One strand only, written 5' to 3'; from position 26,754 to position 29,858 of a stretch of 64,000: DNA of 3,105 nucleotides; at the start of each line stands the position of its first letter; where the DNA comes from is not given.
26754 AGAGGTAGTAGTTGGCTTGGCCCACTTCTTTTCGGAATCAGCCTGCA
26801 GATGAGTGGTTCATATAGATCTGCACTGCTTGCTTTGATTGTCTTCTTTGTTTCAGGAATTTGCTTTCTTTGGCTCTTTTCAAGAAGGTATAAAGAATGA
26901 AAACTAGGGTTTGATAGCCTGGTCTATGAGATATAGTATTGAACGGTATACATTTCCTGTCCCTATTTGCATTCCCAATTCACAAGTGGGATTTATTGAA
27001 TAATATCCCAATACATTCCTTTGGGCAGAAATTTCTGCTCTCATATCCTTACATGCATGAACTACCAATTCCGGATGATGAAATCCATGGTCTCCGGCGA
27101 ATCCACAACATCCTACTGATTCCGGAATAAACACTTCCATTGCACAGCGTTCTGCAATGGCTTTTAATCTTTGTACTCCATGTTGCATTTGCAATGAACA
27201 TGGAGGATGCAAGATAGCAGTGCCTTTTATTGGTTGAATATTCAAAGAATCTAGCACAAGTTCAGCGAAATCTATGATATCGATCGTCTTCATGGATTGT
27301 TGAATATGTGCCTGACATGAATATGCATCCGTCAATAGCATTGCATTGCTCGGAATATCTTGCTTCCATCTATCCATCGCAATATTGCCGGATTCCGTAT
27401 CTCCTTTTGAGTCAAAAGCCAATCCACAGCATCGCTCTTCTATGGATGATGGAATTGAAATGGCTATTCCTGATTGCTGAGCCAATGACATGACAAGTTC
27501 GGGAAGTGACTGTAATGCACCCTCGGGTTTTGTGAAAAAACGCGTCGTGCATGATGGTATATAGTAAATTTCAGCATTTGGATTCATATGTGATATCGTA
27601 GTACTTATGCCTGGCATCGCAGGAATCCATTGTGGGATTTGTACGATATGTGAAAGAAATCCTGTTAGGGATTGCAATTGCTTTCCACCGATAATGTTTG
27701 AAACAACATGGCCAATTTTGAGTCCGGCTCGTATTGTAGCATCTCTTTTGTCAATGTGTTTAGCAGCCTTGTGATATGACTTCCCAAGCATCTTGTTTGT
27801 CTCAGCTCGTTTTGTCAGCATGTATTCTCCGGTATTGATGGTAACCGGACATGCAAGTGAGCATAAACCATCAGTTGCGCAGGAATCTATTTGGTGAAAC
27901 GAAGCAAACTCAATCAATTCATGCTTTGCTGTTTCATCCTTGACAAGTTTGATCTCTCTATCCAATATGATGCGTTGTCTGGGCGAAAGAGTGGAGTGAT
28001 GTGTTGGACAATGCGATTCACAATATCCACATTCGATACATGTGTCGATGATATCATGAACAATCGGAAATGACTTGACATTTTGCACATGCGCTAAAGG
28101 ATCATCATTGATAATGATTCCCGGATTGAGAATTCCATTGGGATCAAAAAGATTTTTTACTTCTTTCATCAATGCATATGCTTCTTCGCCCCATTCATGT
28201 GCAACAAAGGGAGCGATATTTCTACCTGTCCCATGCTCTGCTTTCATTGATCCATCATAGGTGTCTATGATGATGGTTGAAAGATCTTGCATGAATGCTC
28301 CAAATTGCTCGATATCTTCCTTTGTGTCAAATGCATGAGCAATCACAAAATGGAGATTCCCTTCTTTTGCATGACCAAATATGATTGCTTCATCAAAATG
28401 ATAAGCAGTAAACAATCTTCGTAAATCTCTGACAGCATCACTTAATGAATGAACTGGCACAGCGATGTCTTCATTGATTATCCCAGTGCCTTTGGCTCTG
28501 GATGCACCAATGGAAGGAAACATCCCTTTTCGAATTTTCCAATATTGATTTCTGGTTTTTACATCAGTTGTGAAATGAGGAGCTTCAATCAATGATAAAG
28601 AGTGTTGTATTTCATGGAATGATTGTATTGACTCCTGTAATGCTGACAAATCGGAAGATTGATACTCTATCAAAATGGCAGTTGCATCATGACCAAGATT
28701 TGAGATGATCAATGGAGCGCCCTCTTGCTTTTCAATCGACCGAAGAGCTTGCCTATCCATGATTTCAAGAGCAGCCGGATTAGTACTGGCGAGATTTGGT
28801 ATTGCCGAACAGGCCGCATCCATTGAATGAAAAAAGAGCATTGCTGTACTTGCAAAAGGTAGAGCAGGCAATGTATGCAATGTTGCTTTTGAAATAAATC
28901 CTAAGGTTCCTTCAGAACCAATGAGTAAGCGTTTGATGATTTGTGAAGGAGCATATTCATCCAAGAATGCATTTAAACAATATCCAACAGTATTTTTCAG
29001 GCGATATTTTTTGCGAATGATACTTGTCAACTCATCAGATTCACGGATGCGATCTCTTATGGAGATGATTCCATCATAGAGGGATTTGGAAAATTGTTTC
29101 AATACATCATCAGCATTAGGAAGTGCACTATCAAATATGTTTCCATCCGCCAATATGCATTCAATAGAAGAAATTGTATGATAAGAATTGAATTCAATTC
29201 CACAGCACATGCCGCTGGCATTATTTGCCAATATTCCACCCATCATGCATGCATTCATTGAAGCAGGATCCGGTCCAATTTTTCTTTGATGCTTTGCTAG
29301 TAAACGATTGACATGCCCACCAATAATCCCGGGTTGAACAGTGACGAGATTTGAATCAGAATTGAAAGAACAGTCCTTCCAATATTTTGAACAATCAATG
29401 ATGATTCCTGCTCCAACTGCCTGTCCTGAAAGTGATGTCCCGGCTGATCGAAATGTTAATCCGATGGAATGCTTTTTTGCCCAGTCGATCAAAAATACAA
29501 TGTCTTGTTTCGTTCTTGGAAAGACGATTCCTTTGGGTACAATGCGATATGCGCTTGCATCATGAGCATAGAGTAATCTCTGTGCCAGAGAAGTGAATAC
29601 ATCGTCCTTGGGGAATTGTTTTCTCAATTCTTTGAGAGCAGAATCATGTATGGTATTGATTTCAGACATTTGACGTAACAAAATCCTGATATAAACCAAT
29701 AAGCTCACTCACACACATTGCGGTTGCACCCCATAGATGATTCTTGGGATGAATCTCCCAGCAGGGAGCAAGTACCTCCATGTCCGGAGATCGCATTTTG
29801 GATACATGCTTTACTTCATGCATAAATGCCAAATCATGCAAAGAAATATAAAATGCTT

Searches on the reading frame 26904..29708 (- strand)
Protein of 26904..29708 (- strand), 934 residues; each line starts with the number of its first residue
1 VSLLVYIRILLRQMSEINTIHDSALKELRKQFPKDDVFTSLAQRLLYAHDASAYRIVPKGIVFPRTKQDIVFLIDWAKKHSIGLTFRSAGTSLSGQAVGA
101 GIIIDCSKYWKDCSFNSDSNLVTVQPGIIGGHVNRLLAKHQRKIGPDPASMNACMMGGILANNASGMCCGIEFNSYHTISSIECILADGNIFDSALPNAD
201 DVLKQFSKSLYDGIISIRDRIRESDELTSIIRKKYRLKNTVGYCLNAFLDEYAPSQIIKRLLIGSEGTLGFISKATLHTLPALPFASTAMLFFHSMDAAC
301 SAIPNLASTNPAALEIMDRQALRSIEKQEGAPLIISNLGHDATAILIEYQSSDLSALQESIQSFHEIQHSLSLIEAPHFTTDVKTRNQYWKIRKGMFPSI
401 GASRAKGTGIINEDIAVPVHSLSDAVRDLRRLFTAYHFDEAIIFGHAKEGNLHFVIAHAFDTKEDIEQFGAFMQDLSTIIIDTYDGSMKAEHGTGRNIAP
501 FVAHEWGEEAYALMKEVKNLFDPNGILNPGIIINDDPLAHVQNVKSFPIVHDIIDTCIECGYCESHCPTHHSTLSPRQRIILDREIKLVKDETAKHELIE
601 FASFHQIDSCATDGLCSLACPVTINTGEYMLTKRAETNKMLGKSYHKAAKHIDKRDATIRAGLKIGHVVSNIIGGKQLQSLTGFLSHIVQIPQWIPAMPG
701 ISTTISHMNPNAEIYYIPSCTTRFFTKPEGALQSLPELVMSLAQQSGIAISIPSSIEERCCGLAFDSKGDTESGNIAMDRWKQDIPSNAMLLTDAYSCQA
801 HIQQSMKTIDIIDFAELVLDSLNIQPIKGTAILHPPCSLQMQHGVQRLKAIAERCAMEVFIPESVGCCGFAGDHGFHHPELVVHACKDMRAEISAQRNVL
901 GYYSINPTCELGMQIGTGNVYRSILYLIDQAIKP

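Call 31: search_protein_families(library=pfam, proteins=[window:26904-29708:-], max_evalue=0.001)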
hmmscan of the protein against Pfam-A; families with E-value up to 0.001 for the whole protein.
window:26904-29708:- (934 aa): 10 families
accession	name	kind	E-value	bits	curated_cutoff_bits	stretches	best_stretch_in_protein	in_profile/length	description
PF02913.24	FAD-oxidase_C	-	2.8e-55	188.2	21.2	1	287-530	6-246/248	FAD linked oxidases, C-terminal domain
PF01565.28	FAD_binding_4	-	6.6e-30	104.1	26.4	1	58-192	1-136/139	FAD binding domain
PF13183.11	Fer4_8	-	1.3e-09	38.8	27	1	554-624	2-68/68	4Fe-4S dicluster domain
PF13534.11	Fer4_17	-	1.7e-08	35.3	22.2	1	557-624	2-60/61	4Fe-4S dicluster domain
PF12838.12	Fer4_7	-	5.2e-06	27.3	27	1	556-623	1-51/52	4Fe-4S dicluster domain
PF13187.11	Fer4_9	-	3.4e-05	24.2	27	1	557-623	2-50/52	4Fe-4S dicluster domain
PF02754.22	CCG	-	7.7e-05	23.2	20.6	0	833-911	3-82/85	Cysteine-rich domain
PF13484.11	Fer4_16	-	0.00017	22.7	30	1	556-622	1-65/66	4Fe-4S double cluster binding domain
PF13237.11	Fer4_10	-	0.00034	20.9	25.5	0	555-621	7-53/53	4Fe-4S dicluster domain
PF00037.32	Fer4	-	0.00094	19.3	21.1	0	555-569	6-20/24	4Fe-4S binding domain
